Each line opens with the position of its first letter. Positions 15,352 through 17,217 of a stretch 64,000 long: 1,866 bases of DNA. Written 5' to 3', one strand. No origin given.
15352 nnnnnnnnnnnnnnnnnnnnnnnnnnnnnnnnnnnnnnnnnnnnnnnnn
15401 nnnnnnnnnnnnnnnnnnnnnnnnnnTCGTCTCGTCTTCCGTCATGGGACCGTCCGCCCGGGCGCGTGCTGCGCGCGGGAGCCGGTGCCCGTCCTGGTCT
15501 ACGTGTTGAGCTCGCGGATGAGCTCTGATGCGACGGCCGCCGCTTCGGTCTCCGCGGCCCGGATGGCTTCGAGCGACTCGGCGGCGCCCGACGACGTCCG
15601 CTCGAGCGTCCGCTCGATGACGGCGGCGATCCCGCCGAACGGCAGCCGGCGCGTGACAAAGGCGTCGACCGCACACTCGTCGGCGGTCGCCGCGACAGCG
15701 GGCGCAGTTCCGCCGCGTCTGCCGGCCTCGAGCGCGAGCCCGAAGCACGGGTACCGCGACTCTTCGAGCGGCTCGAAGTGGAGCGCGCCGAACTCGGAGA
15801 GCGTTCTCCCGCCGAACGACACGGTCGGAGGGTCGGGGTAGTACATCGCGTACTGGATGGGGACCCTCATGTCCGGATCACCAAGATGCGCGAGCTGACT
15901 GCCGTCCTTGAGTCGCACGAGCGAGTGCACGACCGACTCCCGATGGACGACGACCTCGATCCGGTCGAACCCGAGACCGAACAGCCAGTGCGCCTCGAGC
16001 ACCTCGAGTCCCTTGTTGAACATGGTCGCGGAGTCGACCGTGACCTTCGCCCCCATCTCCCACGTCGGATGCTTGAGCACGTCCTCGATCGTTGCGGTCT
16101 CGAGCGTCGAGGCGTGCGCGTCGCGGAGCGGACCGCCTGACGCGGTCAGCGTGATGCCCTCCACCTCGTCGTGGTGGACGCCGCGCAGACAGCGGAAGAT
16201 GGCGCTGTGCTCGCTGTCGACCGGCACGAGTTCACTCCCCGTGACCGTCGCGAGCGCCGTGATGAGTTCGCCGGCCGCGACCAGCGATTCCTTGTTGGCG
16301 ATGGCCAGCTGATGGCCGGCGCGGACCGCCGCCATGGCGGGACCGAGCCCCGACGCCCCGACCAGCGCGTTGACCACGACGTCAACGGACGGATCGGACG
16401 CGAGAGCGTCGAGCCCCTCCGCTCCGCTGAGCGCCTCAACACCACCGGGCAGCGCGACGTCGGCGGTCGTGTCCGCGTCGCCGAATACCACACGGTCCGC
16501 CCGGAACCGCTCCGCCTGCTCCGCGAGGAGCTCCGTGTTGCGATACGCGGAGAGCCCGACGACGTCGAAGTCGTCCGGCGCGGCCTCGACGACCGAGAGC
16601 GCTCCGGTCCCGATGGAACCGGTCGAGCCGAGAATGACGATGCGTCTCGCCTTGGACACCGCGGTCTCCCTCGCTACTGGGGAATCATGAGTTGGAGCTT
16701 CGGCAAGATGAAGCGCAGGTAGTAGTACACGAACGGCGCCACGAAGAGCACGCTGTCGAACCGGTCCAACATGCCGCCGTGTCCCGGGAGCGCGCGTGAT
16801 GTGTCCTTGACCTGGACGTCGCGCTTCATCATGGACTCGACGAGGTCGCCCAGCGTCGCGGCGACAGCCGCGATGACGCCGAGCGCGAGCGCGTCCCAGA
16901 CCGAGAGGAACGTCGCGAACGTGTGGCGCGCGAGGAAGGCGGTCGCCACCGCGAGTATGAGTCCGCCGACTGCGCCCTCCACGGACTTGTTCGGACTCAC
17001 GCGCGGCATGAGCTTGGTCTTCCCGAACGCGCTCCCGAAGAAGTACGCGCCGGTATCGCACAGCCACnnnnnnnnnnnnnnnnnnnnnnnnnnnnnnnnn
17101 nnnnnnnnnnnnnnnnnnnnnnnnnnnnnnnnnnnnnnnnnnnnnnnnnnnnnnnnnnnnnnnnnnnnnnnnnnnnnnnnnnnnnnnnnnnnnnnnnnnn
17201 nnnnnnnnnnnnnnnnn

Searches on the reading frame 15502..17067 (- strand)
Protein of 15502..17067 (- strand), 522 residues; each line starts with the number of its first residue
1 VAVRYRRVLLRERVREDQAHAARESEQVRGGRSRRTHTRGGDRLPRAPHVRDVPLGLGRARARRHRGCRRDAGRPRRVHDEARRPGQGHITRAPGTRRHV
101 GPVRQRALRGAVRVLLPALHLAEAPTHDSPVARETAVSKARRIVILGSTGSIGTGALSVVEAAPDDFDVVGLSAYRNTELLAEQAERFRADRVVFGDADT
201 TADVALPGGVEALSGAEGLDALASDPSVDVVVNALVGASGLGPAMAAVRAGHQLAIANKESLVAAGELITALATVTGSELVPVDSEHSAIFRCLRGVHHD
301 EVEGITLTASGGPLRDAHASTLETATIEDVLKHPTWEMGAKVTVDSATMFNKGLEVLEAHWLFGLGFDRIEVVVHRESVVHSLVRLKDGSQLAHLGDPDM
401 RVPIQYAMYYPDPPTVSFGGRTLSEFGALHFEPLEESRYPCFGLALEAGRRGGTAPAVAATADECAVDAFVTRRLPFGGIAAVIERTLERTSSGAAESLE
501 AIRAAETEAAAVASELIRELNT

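Call 14: search_protein_families(library=ncbifam, max_evalue=0.00001, proteins=[window:15502-17067:-])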
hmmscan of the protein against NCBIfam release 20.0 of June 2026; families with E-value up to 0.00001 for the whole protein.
window:15502-17067:- (522 aa): 3 families
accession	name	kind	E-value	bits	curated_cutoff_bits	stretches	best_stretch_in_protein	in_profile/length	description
NF009114.0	PRK12464.1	equivalog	2.6e-128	428.2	461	1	141-519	3-384/389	1-deoxy-D-xylulose-5-phosphate reductoisomerase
TIGR00243.1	Dxr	equivalog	4e-123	411.2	315.7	1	141-514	2-381/389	1-deoxy-D-xylulose-5-phosphate reductoisomerase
NF003938.0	PRK05447.1-1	equivalog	2.8e-102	342.7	515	1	141-520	2-396/398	1-deoxy-D-xylulose-5-phosphate reductoisomerase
